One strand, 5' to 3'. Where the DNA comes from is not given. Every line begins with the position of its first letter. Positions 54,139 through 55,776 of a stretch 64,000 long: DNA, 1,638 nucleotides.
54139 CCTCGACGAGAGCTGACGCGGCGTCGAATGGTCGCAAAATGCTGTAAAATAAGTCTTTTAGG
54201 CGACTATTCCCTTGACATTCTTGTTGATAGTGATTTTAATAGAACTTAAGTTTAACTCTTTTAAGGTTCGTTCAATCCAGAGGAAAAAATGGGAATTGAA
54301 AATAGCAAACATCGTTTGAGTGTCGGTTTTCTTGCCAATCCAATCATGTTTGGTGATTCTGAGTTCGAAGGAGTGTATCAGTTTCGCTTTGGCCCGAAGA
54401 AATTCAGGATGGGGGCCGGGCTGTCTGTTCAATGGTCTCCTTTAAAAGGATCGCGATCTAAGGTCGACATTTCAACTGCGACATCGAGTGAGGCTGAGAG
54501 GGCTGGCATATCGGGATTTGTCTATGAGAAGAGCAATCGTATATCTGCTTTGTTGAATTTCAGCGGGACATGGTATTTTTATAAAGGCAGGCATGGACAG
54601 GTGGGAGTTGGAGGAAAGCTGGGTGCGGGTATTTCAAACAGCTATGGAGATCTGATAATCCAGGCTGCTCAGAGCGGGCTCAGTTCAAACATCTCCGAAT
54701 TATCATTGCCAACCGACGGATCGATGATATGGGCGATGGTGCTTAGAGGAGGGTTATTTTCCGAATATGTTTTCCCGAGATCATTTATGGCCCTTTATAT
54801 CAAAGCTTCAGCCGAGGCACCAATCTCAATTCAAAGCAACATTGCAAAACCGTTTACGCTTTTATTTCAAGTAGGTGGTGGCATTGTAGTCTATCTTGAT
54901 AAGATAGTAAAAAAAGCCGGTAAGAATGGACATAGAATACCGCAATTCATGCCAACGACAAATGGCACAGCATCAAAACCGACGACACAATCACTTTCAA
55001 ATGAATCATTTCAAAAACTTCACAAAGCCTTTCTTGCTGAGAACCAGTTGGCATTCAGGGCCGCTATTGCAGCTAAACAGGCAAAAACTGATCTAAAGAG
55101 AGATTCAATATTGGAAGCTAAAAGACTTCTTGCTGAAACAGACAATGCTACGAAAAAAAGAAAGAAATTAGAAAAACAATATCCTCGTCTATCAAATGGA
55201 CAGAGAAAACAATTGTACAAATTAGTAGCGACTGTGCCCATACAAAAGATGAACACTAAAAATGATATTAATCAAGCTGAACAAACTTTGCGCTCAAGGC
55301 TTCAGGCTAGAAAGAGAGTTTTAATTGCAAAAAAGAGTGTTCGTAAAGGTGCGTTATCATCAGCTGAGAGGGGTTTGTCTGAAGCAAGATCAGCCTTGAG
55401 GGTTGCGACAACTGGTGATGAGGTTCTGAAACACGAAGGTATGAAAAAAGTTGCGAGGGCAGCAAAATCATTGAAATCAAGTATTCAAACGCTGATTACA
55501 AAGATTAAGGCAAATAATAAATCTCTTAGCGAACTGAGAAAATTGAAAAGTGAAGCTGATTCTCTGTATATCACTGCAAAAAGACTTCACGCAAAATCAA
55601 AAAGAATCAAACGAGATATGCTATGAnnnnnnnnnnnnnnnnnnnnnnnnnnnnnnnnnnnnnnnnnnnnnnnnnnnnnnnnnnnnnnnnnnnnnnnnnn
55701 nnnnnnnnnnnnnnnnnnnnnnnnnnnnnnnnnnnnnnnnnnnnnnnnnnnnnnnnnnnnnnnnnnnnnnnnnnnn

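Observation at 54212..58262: Three-gene coupled operon: signal-less beta-rich/basic coiled-coil protein, tail-anchored protein, and a reversed-topology zinc-ribbon Ser/Thr kinase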

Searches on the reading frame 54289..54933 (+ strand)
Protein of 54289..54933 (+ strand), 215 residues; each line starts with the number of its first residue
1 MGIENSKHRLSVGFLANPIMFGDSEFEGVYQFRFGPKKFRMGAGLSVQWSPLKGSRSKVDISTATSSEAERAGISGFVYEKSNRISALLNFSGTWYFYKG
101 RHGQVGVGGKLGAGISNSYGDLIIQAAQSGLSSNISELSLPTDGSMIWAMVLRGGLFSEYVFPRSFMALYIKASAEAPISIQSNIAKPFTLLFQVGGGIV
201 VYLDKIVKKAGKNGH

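Call 71: search_protein_families(library=pfam, proteins=[window:54289-54933:+], max_evalue=10)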
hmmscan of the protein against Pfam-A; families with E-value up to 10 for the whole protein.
window:54289-54933:+ (215 aa): 0 families

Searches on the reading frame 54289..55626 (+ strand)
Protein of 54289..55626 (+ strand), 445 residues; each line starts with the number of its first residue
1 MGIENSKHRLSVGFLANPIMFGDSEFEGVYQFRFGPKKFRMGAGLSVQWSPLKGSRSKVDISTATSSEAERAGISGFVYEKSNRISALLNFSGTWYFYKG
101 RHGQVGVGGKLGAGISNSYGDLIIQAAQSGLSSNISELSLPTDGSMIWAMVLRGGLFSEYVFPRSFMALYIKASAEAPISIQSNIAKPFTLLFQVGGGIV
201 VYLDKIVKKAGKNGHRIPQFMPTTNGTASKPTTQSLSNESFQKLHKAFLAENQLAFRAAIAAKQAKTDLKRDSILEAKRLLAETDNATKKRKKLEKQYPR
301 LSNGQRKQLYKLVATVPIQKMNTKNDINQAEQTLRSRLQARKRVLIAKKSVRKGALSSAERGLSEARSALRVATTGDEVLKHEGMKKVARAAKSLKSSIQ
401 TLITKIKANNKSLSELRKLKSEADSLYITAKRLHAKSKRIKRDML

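Call 3: search_protein_families(library=pfam, proteins=[window:54289-55626:+], max_evalue=0.1)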
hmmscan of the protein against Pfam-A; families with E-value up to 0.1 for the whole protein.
window:54289-55626:+ (445 aa): 1 family
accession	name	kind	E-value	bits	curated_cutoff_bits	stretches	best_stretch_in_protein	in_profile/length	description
PF03127.19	GAT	-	0.031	14.9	31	1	375-418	16-59/77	GAT domain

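Call 4: search_protein_families(library=ncbifam, proteins=[window:54289-55626:+], max_evalue=0.1)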
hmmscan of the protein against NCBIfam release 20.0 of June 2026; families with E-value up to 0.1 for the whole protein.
window:54289-55626:+ (445 aa): 1 family
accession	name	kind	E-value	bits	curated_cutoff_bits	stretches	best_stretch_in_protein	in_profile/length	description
NF045767.1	RuberyRbr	equivalog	0.053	13.5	200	1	240-332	9-95/194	rubrerythrin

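Call 5: search_protein_families(library=padloc, proteins=[window:54289-55626:+], max_evalue=0.1)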
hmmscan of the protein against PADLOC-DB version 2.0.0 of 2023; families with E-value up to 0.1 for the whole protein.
window:54289-55626:+ (445 aa): 0 families

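Call 7: find_homologous_proteins(query=window:54289-55626:+)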
Query window:54289-55626:+ (445 aa): 1 proteins with E <= 0.001 among 8000 candidates.
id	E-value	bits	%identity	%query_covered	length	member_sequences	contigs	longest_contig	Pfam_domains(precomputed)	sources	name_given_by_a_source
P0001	3.6e-281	950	100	100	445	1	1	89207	-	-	-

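Call 10: find_encoding_contigs(protein=window:54289-55626:+, flank=10000)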
Protein window:54289-55626:+ (445 aa): 1 contig read that carries it; 1 place shown.
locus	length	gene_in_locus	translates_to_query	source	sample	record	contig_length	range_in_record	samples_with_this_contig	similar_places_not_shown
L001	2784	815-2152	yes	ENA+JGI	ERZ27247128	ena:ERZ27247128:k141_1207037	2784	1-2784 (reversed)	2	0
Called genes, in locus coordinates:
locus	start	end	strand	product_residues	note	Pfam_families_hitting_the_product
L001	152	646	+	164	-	PF00383:dCMP_cyt_deam_1, PF14437:MafB19-deam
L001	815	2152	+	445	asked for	-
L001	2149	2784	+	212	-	?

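Call 27: search_solved_structures(query=window:54289-55626:+, max_evalue=10)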
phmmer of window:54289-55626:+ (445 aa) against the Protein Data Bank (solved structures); distinct sequences matched with E-value up to 10: 1.
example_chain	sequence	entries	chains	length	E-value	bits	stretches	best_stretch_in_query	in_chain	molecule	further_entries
5ksw_B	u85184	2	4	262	0.78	12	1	144-198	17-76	Dihydroorotate dehydrogenase B (NAD(+)), electron transfer subunit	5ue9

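Call 33: search_protein_representatives(protein=window:54289-55626:+)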
Query: 445 residues. Proteins with E-value up to 0.001 (for the whole library): 2; up to 1e-10: 2; up to 1e-30: 1. The best 2 are listed.
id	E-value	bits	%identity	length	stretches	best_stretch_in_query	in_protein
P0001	1.2e-281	949.8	100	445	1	1-445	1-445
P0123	2.8e-15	72.8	30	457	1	1-417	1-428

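Call 35: find_encoding_contigs(protein=P0123, flank=10000)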
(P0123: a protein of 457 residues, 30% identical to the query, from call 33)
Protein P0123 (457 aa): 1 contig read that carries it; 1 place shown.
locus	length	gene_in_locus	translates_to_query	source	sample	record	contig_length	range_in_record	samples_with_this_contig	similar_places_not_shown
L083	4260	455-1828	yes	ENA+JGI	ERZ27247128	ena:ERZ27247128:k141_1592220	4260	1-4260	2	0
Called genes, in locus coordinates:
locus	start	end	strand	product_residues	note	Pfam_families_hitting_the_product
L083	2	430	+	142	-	?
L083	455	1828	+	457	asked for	-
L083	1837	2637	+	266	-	-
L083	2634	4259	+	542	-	?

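Call 45: predict_structure(protein=window:54289-55626:+)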
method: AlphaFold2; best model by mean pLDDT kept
length: 445 residues; sequences in the alignment: 1
mean_pLDDT: 54.1   pTM: 0.38
mean pLDDT of the five models: 54.1, 46.6, 41.0, 36.5, 36.5
residues with pLDDT >= 90: 31; 70-90: 139; 50-70: 34; < 50: 241
segments of 3 or more residues with pLDDT < 50: 1-236
pLDDT, mean of each block of 10 residues (from residue 1): 29 28 31 29 30 36 42 36 34 34 30 28 29 30 30 30 35 39 39 39 36 34 34 51 82 84 89 93 91 81 69 54 85 91 79 75 76 70 74 76 64 74 79 78 68
secondary structure, 60 per line:
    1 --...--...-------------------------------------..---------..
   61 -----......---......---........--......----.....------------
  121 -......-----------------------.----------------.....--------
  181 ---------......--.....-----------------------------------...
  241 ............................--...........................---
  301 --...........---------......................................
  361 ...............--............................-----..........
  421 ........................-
elements in order: E3-5 E8-10 H66-71 E75-80 E84-91 E94-99 E104-108 H122-127 E168-172 E190-195 E198-202 H238-268 H271-297 H303-313 H323-375 H378-405 H411-444

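Call 52: search_protein_families(library=phrogs, proteins=[window:54289-55626:+, P0123], max_evalue=0.1)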
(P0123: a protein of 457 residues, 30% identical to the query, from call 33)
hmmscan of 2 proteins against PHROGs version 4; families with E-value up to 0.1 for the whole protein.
window:54289-55626:+ (445 aa): 0 families

P0123 (457 aa): 0 families

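Call 55: search_solved_structures(query=A2, max_evalue=10)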
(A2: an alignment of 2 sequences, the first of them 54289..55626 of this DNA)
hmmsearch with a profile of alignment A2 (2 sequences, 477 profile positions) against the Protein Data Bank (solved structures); distinct sequences matched with E-value up to 10: 14.
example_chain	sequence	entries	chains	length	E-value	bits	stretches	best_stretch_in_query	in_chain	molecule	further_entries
6dm9_B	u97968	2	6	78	0.025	16.6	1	413-472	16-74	DHD15_extended_B | DHD15_closed_B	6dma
9lp2_C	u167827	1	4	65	0.42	12.5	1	421-462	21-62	dAID23.4S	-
7tal_A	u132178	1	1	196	0.45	12.5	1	416-463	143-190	D4_deltaDARP LOV2-DARPin fusion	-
5jqz_A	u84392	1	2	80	0.46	12.4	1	395-441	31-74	De novo designed homotetramer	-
3lg7_A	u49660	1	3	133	0.71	11.8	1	414-473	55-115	4E10_S0_1EZ3A_002_C (T246)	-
8a3w_c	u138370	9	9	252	1.1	11.2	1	268-353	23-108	uL30_chain_c | Putative 60S ribosomal protein L7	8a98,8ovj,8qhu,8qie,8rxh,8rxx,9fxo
7qnl_AAA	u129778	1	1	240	1.4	10.8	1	420-463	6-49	DARPIN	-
5t2a_u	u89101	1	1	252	2.2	10.2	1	269-353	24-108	uL30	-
3jcs_c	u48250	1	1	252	2.8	9.9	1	269-353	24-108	ribosomal protein L30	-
6xss_A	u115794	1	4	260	3.2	9.6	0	400-461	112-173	C4_nat_HFuse-7900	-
8w6e_A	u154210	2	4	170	3.9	9.3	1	410-475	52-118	HBC599 in complex with wFAP1.1 | wFAP1.1 structure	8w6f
7upq_A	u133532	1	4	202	3.9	9.3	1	374-457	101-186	DHT03 protein A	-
6h9l_A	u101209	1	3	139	6.9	8.5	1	346-430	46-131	Uncharacterized protein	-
8r5s_A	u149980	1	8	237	9.3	8.1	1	384-441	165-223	chain A, B, C and H of the soluble homotetramer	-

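Call 57: fold_search(model_id=the predicted structure, library=pdb)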
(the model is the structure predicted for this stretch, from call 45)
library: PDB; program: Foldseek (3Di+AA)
matches with E <= 10: 524; with E <= 0.001: 0
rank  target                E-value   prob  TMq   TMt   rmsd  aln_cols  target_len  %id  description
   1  5jr9_B                8.0e-02  0.72  0.15  0.31  24.1       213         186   15  Crystal structure of apo-NeC3PO (released 2016-09-28)
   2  5jrc_A                9.5e-02  0.75  0.15  0.32  23.0       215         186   15  Crystal structure of NeC3PO in complex with ssRNA. (released 2016-09-28)
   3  5jr9_D                1.0e-01  0.54  0.14  0.29  26.7       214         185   16  Crystal structure of apo-NeC3PO (released 2016-09-28)
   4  1yd8_G                1.1e-01  1.00  0.17  0.69   3.3        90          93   12  COMPLEX OF HUMAN GGA3 GAT DOMAIN AND UBIQUITIN (released 2005-02-22)
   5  5jr9_A                1.3e-01  0.60  0.15  0.30  24.0       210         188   15  Crystal structure of apo-NeC3PO (released 2016-09-28)
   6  5jre_B                1.6e-01  0.38  0.13  0.27  25.8       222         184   16  Crystal structure of NeC3PO in complex with ssDNA. (released 2016-09-28)
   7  5jr9_C                1.9e-01  0.38  0.13  0.28  26.6       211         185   16  Crystal structure of apo-NeC3PO (released 2016-09-28)
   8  1naf                  2.2e-01  1.00  0.21  0.65   3.3       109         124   15  Crystal structure of the human GGA1 GAT domain (released 2003-03-25)
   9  1nwm                  2.4e-01  0.99  0.20  0.70   3.6       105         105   12  GAT domain of human GGA1 (released 2003-03-25)
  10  7ank_B                2.4e-01  0.92  0.29  0.33   7.3       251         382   13  Crystal structure of sarcomeric protein FATZ-1 (d91-FATZ-1 construct) in complex with half dimer of alpha-actinin-2 (released 2021-06-30)
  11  1wr6_C                2.9e-01  0.99  0.15  0.62   3.3        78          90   10  Crystal structure of GGA3 GAT domain in complex with ubiquitin (released 2005-06-28)
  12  4wyv_H                3.6e-01  0.33  0.14  0.26  27.6       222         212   11  Crystal Structure of Human Translin in Open Conformation (released 2014-11-26)
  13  6z0c_A                3.6e-01  0.13  0.09  0.18  32.8       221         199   11  Structure of in silico modelled artificial Maquette-3 protein (released 2021-03-17)
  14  8e0m_F                4.0e-01  0.23  0.11  0.28  34.8       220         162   14  Homotrimeric variant of tcTRP9, BGL15 (released 2023-04-12)
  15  5a7d_P                4.0e-01  0.15  0.12  0.17  33.4       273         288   11  Tetrameric assembly of LGN with Inscuteable (released 2016-08-03)
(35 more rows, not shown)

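Call 72: find_related_loci(query=A2, collection=genome_contigs, flank=6000)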
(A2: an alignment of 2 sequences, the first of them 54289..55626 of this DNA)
Query A2 (445 aa) in genome_contigs; peptide patterns used: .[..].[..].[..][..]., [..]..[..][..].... (x = any residue, [..] = any of these).
100 stretches matched a pattern, but none encodes a relative of the query by tblastn (E <= 1e-3).

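Call 73: find_related_loci(query=A2, collection=viral_contigs, flank=6000)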
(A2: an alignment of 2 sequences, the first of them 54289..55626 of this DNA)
Query A2 (445 aa) in viral_contigs; peptide patterns used: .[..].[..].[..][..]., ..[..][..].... (x = any residue, [..] = any of these).
16 stretches matched a pattern, but none encodes a relative of the query by tblastn (E <= 1e-3).

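Call 89: search_dna_similar(query=window:54289-55626:+, collection=phages, mode=protein, max_evalue=0.001, max_rows=5)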
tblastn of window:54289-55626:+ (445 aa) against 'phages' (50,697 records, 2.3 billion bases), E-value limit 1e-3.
No match.

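Call 91: search_dna_similar(query=window:54289-55626:+, collection=plasmids, mode=protein, max_evalue=0.001, max_rows=5)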
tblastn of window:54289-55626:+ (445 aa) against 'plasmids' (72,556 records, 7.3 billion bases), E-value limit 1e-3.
No match.

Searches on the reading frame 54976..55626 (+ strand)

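Call 71: search_protein_families(library=pfam, proteins=[window:54976-55626:+], max_evalue=10)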
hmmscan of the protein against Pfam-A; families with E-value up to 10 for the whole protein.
window:54976-55626:+ (216 aa): 3 families
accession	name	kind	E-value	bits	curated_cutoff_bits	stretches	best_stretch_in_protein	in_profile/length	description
PF03127.19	GAT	-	0.0073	16.9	31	1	146-189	16-59/77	GAT domain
PF10046.14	BLOC1_2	-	0.87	10.4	33.4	1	156-213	36-93/96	Biogenesis of lysosome-related organelles complex-1 subunit 2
PF07133.16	Merozoite_SPAM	-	2.7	8.4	27.5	1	156-194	132-170/176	Merozoite surface protein (SPAM)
